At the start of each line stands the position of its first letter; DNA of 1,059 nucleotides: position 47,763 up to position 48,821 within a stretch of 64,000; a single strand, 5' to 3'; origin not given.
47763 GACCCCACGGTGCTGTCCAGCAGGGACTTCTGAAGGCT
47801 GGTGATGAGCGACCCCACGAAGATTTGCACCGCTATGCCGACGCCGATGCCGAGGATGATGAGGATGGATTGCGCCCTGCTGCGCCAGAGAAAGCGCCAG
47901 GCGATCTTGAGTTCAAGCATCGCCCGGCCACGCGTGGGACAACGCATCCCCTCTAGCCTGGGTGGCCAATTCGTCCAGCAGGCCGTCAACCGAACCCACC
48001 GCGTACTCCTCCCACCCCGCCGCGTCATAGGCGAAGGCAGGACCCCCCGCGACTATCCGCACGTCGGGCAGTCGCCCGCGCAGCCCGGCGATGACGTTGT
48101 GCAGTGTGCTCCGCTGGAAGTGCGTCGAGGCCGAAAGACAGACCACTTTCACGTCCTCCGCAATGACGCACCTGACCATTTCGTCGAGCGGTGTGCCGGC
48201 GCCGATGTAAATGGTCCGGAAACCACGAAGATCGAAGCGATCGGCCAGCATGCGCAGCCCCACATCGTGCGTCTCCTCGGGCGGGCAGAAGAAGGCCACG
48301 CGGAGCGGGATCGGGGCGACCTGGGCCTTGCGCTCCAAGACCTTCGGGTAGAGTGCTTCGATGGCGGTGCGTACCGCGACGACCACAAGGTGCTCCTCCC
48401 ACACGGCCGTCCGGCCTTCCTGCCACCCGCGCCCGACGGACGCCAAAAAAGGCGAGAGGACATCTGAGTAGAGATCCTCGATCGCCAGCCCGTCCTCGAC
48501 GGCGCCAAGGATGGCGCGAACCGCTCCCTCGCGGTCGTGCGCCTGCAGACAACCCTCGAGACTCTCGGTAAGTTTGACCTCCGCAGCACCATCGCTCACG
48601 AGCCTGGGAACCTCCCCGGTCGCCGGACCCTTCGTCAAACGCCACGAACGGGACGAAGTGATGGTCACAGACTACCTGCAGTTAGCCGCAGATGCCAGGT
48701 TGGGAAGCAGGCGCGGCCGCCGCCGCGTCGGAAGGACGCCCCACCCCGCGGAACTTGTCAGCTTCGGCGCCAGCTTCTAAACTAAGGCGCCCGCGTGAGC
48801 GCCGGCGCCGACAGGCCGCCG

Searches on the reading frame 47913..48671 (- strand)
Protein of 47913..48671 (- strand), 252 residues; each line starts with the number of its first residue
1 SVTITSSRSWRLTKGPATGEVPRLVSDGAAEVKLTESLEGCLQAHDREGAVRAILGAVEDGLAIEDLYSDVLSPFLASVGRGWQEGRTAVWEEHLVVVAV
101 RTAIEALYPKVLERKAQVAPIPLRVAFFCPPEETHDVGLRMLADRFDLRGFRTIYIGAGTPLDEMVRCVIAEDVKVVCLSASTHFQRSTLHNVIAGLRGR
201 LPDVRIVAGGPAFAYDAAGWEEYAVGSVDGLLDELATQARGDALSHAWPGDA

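Call 74: search_protein_families(library=pfam, max_evalue=0.00001, proteins=[window:47913-48671:-])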
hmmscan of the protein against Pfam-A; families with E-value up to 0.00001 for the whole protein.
window:47913-48671:- (252 aa): 2 families
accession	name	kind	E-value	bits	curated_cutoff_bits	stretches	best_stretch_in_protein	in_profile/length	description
PF02310.24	B12-binding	-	3e-15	56.6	32.1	1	125-226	3-104/121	B12 binding domain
PF02607.22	B12-binding_2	-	5.1e-10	39.8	23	1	36-107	3-73/74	B12 binding domain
